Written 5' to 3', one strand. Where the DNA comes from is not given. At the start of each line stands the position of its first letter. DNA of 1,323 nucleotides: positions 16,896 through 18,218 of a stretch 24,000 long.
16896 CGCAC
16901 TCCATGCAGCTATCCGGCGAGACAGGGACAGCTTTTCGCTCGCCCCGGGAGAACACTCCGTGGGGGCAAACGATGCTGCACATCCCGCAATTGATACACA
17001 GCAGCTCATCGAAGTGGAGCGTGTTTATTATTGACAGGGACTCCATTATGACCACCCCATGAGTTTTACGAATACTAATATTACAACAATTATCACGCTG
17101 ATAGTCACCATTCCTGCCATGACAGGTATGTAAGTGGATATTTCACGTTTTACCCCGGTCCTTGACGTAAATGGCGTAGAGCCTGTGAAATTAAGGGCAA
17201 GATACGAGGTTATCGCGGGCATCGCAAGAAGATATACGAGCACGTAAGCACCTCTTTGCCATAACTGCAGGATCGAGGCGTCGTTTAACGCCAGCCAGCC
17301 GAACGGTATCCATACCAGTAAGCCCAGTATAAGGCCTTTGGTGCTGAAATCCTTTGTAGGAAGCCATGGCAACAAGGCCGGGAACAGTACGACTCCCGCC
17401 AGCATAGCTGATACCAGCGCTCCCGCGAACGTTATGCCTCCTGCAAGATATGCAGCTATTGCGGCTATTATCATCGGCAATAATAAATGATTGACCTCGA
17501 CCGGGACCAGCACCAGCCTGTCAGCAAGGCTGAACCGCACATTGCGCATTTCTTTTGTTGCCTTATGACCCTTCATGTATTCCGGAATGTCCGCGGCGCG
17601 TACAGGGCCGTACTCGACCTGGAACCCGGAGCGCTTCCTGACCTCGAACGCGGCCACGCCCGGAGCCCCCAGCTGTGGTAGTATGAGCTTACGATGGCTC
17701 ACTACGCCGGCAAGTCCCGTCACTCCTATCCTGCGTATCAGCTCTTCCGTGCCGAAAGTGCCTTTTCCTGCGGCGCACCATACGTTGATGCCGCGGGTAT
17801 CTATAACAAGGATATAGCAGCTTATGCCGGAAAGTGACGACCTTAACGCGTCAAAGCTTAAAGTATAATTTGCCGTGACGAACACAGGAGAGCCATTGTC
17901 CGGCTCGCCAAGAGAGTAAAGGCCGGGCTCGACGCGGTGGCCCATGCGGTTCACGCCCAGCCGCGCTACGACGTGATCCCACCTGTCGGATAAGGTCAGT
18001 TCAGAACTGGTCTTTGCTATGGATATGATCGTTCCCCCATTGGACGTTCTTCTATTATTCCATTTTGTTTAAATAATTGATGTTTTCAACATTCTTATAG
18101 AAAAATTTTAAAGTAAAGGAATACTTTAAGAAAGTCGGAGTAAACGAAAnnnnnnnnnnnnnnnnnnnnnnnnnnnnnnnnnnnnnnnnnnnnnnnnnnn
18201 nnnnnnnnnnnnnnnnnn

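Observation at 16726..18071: hgcA-hgcB mercury methylation gene pair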

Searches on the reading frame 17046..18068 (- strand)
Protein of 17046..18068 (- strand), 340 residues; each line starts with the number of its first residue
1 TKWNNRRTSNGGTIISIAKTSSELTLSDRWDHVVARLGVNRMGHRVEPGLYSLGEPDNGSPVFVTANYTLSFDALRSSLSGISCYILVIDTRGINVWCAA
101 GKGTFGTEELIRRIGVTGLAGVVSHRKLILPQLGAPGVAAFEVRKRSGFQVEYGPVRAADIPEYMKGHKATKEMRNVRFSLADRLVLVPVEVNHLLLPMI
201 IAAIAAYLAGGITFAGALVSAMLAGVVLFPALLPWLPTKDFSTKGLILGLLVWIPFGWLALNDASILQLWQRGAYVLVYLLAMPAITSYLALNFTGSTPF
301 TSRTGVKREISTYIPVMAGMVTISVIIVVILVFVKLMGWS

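Call 8: search_protein_families(library=pfam, proteins=[window:17046-18068:-], max_evalue=0.01)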
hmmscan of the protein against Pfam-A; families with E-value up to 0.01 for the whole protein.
window:17046-18068:- (340 aa): 1 family
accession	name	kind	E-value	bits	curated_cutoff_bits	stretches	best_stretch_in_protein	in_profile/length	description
PF03599.22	CdhD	-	1e-14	54.5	24.8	1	44-155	266-377/387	CO dehydrogenase/acetyl-CoA synthase delta subunit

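Call 9: search_protein_families(library=ncbifam, proteins=[window:17046-18068:-], max_evalue=0.01)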
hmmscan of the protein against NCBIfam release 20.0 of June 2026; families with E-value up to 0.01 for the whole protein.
window:17046-18068:- (340 aa): 3 families
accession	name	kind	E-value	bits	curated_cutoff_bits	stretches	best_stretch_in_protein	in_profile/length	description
NF040863.1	HgcA_corrinoid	equivalog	7.2e-134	446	275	1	17-333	1-324/325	mercury methylation corrinoid protein HgcA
NF043039.1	HgcAB_like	equivalog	9.6e-64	216.2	285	1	42-303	12-281/350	HgcAB-like fusion protein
NF003195.0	PRK04165.1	equivalog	1.4e-22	80.3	306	1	44-170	322-448/450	acetyl-CoA decarbonylase/synthase complex subunit gamma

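Call 10: find_homologous_proteins(query=window:17049-18038:-, max_evalue=1e-10)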
Query window:17049-18038:- (330 aa): 8000 proteins with E <= 1e-10 among 8000 candidates; the best 120 are listed.
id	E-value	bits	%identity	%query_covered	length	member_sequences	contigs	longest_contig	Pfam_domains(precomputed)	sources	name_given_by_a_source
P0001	8.6e-191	652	100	91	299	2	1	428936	PF03599.23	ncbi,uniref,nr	ncbi:carbon monoxide dehydrogenase [Methanocella sp. CWC-04]|uniref:Carbon monoxide dehydrogenase n=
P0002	8.1e-131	454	63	99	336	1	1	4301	PF03599.23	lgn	-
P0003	9.3e-131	454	64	98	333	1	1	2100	PF03599.23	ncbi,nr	ncbi:MAG: carbon monoxide dehydrogenase [Chloroflexi bacterium]|nr:carbon monoxide dehydrogenase [Ch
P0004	1.6e-130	454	64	96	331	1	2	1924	PF03599.23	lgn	-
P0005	5.2e-130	452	64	96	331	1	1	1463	PF03599.23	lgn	-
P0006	5.9e-130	452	67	92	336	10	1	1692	PF03599.23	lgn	-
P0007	8.8e-130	451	64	96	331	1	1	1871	PF03599.23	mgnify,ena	mgnify:CR=1 FL=1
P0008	1.3e-129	451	66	93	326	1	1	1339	PF03599.23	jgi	jgi:hypothetical protein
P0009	1.8e-129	450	62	98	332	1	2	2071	PF03599.23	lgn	-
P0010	1.9e-129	450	64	98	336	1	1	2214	PF03599.23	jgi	jgi:hypothetical protein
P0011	2.2e-129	450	64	96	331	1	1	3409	PF03599.23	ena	-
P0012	2.3e-129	450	64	96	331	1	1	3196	PF03599.23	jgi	-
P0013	3.7e-129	449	64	96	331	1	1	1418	PF03599.23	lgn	-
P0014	3.8e-129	449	64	96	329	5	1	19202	PF03599.23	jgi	-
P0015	3.9e-129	449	64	96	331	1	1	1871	PF03599.23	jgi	-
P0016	6.1e-129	448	62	98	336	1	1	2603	PF03599.23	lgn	-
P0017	8.4e-129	448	64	98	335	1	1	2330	PF03599.23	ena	-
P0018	1.0e-128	448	64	96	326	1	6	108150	PF03599.23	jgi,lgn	jgi:hypothetical protein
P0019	1.1e-128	447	64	98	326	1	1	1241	PF03599.23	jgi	jgi:hypothetical protein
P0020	1.3e-128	447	63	98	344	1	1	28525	PF03599.23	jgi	-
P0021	1.3e-128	447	64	96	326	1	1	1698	PF03599.23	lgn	-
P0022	1.4e-128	447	64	96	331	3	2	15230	PF03599.23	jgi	jgi:hypothetical protein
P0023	1.5e-128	447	64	99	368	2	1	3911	PF03599.23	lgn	-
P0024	1.8e-128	447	63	99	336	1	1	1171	PF03599.23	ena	-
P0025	1.8e-128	447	63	99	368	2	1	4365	PF03599.23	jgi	jgi:hypothetical protein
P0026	1.9e-128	447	63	97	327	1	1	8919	PF03599.23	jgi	-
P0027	3.5e-128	446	63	99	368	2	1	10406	PF03599.23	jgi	jgi:hypothetical protein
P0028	3.9e-128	446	63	96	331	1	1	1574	PF03599.23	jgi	jgi:hypothetical protein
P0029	4.6e-128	445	64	99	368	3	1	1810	PF03599.23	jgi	jgi:hypothetical protein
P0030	4.8e-128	445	64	99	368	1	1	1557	PF03599.23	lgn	-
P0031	7.2e-128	445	63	98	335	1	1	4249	PF03599.23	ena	-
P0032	7.5e-128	445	63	97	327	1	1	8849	PF03599.23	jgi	-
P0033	7.9e-128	445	64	97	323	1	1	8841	PF03599.23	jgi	jgi:hypothetical protein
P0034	8.6e-128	445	63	97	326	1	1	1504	PF03599.23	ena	-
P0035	1.1e-127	444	64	96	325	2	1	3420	PF03599.23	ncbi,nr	ncbi:MAG: carbon monoxide dehydrogenase [Anaerolineae bacterium]|nr:carbon monoxide dehydrogenase [A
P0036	1.1e-127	444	61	99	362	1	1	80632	PF03599.23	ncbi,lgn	-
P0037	2.0e-127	443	63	96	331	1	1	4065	PF03599.23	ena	-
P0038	2.1e-127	443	67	92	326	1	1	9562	PF03599.23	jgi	jgi:hypothetical protein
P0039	3.1e-127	443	63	99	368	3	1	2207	PF03599.23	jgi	jgi:uncharacterized membrane protein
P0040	3.4e-127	443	61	98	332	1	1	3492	PF03599.23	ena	-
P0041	3.5e-127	443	61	98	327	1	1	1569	PF03599.23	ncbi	-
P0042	4.8e-127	442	62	98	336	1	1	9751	PF03599.23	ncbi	-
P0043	5.1e-127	442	62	98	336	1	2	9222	PF03599.23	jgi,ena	-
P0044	6.1e-127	442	64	96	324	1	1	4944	PF03599.23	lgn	-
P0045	6.3e-127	442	63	97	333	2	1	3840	PF03599.23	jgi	jgi:hypothetical protein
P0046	6.5e-127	442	61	99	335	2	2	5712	PF03599.23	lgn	-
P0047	6.9e-127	442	62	98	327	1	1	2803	PF03599.23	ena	-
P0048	8.0e-127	441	63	96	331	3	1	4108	PF03599.23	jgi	-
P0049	1.0e-126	441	61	98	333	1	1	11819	PF03599.23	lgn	-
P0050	1.0e-126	441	63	99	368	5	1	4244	PF03599.23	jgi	jgi:hypothetical protein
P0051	1.1e-126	441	61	98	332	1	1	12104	PF03599.23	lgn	-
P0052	1.3e-126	441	62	98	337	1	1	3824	PF03599.23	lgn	-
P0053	1.4e-126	441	61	98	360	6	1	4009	PF03599.23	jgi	jgi:hypothetical protein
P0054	1.4e-126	441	63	96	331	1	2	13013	PF03599.23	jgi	-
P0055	1.5e-126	440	63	98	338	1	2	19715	PF03599.23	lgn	-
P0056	1.6e-126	440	63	98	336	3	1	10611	PF03599.23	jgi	jgi:hypothetical protein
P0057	1.9e-126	440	63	98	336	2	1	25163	PF03599.23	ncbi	-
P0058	2.2e-126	440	61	98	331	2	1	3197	PF03599.23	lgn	-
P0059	2.2e-126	440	60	98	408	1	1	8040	PF03599.23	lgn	-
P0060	2.3e-126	440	62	96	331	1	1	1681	PF03599.23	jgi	jgi:hypothetical protein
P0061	2.3e-126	440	65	96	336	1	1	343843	PF03599.23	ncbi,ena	-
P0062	2.9e-126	440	63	96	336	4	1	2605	PF03599.23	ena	-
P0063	3.1e-126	439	65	92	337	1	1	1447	PF03599.23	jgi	-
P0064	3.4e-126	439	62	98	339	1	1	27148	PF03599.23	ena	-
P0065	3.7e-126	439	63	98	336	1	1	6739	PF03599.23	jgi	jgi:hypothetical protein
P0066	3.7e-126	439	63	98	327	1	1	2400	PF03599.23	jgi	jgi:hypothetical protein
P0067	3.8e-126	439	61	98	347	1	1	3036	PF03599.23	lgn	-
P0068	4.4e-126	439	63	99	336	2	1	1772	PF03599.23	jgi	-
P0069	4.9e-126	439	64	96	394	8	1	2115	PF02596.21,PF03599.23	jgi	-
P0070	5.9e-126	439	63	97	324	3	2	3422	PF03599.23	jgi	jgi:hypothetical protein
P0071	6.0e-126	438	63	96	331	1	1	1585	PF03599.23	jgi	-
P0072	6.4e-126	438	61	98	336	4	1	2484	PF03599.23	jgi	jgi:hypothetical protein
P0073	7.0e-126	438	62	98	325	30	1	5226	PF03599.23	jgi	-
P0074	7.4e-126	438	62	96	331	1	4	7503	PF03599.23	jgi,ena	jgi:uncharacterized membrane protein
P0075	8.8e-126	438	64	96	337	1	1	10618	PF03599.23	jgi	jgi:hypothetical protein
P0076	1.1e-125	438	63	97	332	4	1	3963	PF03599.23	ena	-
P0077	1.2e-125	438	63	96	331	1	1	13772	PF03599.23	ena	-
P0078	1.2e-125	438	60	98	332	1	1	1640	PF03599.23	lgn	-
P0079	1.4e-125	437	62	98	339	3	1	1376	PF03599.23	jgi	-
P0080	1.4e-125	437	65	95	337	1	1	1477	PF03599.23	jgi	-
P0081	1.4e-125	437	61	97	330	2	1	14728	PF03599.23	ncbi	-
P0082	1.4e-125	437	63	97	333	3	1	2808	PF03599.23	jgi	jgi:hypothetical protein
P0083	1.5e-125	437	62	96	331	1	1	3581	PF03599.23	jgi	jgi:hypothetical protein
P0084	1.5e-125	437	62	96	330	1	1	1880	PF03599.23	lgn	-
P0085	1.5e-125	437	63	96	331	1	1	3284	PF03599.23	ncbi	-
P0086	1.6e-125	437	63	96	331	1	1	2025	PF03599.23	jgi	-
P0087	1.6e-125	437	65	96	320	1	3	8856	PF03599.23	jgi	jgi:hypothetical protein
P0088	1.7e-125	437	63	98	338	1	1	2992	PF03599.23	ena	-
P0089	1.9e-125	437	63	98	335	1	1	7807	PF03599.23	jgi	jgi:hypothetical protein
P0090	2.0e-125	437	61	98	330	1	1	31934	PF03599.23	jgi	-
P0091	2.1e-125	437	66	92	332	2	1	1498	PF03599.23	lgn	-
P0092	2.3e-125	437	62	96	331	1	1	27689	PF03599.23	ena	-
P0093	2.5e-125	436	62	96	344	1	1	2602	PF03599.23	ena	-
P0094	2.5e-125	436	62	97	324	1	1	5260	PF03599.23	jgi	jgi:hypothetical protein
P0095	2.5e-125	436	61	98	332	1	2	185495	PF03599.23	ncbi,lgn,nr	ncbi:MAG: carbon monoxide dehydrogenase [Candidatus Aminicenantes bacterium]|nr:carbon monoxide dehy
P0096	2.7e-125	436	64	96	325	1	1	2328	PF03599.23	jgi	-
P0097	2.7e-125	436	64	92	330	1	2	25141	PF03599.23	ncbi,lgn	-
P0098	2.8e-125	436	62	97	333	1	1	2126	PF03599.23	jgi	jgi:hypothetical protein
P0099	2.9e-125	436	61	97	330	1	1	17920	PF03599.23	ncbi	-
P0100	2.9e-125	436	61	98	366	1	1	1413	PF03599.23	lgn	-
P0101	3.3e-125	436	62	98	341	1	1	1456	PF03599.23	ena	-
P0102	3.3e-125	436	61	99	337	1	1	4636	PF03599.23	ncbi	-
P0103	3.4e-125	436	62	98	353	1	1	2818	PF03599.23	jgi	jgi:hypothetical protein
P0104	3.4e-125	436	66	92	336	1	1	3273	PF03599.23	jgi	jgi:hypothetical protein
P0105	3.4e-125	436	62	96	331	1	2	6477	PF03599.23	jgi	jgi:uncharacterized membrane protein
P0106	3.5e-125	436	60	98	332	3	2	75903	PF03599.23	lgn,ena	-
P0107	3.6e-125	436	62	96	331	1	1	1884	PF03599.23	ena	-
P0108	4.1e-125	436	63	97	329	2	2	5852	PF03599.23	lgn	-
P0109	4.3e-125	436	62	98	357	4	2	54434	PF03599.23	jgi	-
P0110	4.4e-125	436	61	98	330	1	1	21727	PF03599.23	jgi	-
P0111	4.4e-125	436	67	92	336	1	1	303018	PF03599.23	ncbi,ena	-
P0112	4.7e-125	436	62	99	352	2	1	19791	PF03599.23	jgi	jgi:hypothetical protein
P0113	5.0e-125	435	61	100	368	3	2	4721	PF03599.23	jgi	jgi:hypothetical protein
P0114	5.0e-125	435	62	98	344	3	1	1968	PF03599.23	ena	-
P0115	5.0e-125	435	63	98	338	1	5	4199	PF03599.23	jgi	jgi:hypothetical protein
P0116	5.4e-125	435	62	96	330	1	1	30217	PF03599.23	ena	-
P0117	5.5e-125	435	64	98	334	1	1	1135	PF03599.23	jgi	jgi:hypothetical protein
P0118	5.8e-125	435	63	92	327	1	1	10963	PF03599.23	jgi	jgi:hypothetical protein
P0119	6.2e-125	435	62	97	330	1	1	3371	PF03599.23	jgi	jgi:hypothetical protein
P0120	6.5e-125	435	62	96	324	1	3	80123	PF03599.23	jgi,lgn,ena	-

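Call 13: search_solved_structures(query=window:17049-18038:-, max_evalue=0.01, show_alignments=1)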
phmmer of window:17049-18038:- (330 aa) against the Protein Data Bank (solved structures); distinct sequences matched with E-value up to 0.01: 4.
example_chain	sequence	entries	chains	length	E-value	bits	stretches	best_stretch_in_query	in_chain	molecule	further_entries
2h9a_A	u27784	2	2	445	1.6e-13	54.2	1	35-156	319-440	Carbon monoxide dehydrogenase corrinoid/iron-sulfur protein, gamma subunit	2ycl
4c1n_A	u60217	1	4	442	1.8e-13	54.1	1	35-156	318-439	CARBON MONOXIDE DEHYDROGENASE CORRINOID/IRON-SULFUR PROTEIN, GAMMA SUBUNIT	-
4djd_C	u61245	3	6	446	7.2e-09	38.9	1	34-158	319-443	Corrinoid/iron-sulfur protein large subunit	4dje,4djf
9iho_m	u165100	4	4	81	0.0079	19.1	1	252-294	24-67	NB5M (B15) subunit of mitochondrial NADH:ubiquinone oxidoreductase (Complex I)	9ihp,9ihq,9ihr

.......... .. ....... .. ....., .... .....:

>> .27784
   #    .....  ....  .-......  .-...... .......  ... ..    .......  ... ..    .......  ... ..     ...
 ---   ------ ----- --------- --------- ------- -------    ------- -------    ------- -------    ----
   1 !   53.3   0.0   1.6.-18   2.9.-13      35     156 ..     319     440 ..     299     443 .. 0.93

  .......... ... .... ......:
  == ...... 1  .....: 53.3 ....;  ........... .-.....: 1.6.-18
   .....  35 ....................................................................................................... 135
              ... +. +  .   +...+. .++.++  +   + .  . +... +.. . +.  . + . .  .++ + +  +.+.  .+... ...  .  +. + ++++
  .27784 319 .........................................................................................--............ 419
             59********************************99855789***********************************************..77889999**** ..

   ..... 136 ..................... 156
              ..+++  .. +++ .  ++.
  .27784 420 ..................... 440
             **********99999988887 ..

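Call 15: find_related_loci(query=window:17049-18038:-, collection=genome_contigs, flank=6000)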
Query window:17049-18038:- (330 aa) in genome_contigs; peptide patterns used: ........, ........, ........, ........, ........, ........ (x = any residue, [..] = any of these).
600 stretches matched a pattern (row limit reached: there are more); 540 encode a relative of the query (tblastn E <= 1e-3); the best 80 are kept; 80 distinct loci.
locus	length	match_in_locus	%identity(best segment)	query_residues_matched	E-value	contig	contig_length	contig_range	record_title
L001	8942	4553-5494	62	16-329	8e-127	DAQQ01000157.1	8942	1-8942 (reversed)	MAG TPA_asm: Methanosarcina sp. UBA7 UBA7_contig_737, whole genome shotgun sequence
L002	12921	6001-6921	63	21-327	2e-126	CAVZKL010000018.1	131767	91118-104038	MAG: Candidatus Bathyarchaeota archaeon isolate MFD04408.bin.2.64 genome assembly, contig: contig_64689, whole genome sh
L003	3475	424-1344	63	4-310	1e-129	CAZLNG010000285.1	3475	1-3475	MAG TPA_asm: uncultured Methanosarcinales archaeon isolate binchicken_co158_90 genome assembly, contig: NODE_20848_lengt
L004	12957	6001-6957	61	7-325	2e-124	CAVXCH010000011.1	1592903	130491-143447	MAG: uncultured Chloroflexia bacterium isolate MFD01299.bin.1.127 genome assembly, contig: contig_7752, whole genome sho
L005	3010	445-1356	63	6-309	2e-128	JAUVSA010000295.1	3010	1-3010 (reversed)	MAG: Bacillota bacterium isolate CSMAG_728 CSMAG_728_k127_5605026_length_3010_cov_13.8935, whole genome shotgun sequence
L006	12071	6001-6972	59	5-328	2e-123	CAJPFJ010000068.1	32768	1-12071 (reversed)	Methanosarcinales archaeon isolate METP1 genome assembly, contig: CONTIG_68, whole genome shotgun sequence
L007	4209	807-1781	59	3-328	2e-123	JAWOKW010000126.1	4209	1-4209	MAG: Candidatus Methanoperedens sp. isolate bin_184_1 c_000008455553, whole genome shotgun sequence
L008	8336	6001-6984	59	1-328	4e-121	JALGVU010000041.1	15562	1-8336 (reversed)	MAG: bacterium isolate Meg19_46_Bin_182 Meg19_46_Bin_182_scaffold_4778, whole genome shotgun sequence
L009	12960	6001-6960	59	6-325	8e-121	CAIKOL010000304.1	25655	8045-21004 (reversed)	MAG: uncultured Anaerolineales bacterium isolate AlinenSedimentsD0_bin-0676 genome assembly, contig: bin-0676:304/410, w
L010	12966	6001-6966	60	6-328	2e-120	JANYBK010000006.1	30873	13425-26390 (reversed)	MAG: Methanomicrobiales archaeon isolate GL140_5_metabat_83 GL140_5_k141_1260259, whole genome shotgun sequence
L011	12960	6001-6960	58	6-325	1e-119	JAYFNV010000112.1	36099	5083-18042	MAG: Anaerolineaceae bacterium isolate 5C_40 c_5C_000000103754, whole genome shotgun sequence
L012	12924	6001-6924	59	10-325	5e-119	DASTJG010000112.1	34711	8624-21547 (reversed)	MAG TPA_asm: Anaerolineales bacterium isolate SMAG_U1430 k141_1148232, whole genome shotgun sequence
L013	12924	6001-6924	59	1-308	4e-119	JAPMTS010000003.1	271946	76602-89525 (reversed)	MAG: Candidatus Methanoperedens sp. isolate RBG 1 RBG_16_Archaea_41_19_RBG_16_scaffold_11, whole genome shotgun sequence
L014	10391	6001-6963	58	6-327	2e-118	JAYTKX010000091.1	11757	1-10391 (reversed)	MAG: Methanobacteriota archaeon isolate GFS_3223 GFS_3223_90, whole genome shotgun sequence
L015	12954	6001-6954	58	10-328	5e-117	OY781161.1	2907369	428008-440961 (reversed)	MAG: uncultured Methanoregula sp. isolate bdb6c56a-0f97-41a9-9319-40fe56c94967 genome assembly, chromosome: 1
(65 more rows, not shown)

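Call 24: list_cluster_members(proteins=[P0001])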
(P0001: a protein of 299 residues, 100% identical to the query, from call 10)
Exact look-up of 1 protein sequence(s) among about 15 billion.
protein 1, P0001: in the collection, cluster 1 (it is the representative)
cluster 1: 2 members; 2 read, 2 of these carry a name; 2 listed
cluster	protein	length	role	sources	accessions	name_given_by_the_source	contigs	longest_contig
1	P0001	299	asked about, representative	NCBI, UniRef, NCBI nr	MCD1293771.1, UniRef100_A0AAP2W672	carbon monoxide dehydrogenase [Methanocella sp. CWC-04] | Carbon monoxide dehydrogenase n=2 Tax=Methanooceanicella nereidis TaxID=2052831 ...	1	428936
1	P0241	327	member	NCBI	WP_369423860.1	mercury methylation corrinoid protein HgcA [Methanooceanicella nereidis]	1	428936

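Call 29: predict_structure(alignment_id=A4)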
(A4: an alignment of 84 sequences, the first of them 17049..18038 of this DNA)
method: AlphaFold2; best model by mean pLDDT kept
length: 330 residues; sequences in the alignment: 84
mean_pLDDT: 84.8   pTM: 0.73
mean pLDDT of the five models: 84.8, 84.6, 84.2, 83.7, 82.0
residues with pLDDT >= 90: 164; 70-90: 123; 50-70: 32; < 50: 11
segments of 3 or more residues with pLDDT < 50: 89-92, 287-291
pLDDT, mean of each block of 10 residues (from residue 1): 71 91 79 85 96 90 91 94 55 71 93 92 69 93 83 85 72 77 87 94 95 92 84 92 95 86 95 94 61 67 92 96 82
secondary structure, 60 per line:
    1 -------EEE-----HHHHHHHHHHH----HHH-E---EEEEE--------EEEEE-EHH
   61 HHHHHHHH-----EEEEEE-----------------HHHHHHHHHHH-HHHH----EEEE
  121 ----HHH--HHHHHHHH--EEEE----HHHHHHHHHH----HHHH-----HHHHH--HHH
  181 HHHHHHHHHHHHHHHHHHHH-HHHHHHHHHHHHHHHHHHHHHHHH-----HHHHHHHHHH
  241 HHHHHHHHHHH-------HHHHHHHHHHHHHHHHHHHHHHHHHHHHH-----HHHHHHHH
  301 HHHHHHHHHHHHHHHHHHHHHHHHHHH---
elements in order: E8-10 H16-26 E39-43 E52-56 H59-68 E74-79 H97-107 H109-112 E117-120 H130-137 E140-143 H148-157 H162-165 H171-175 H178-200 H202-225 H231-251 H259-287 H293-327
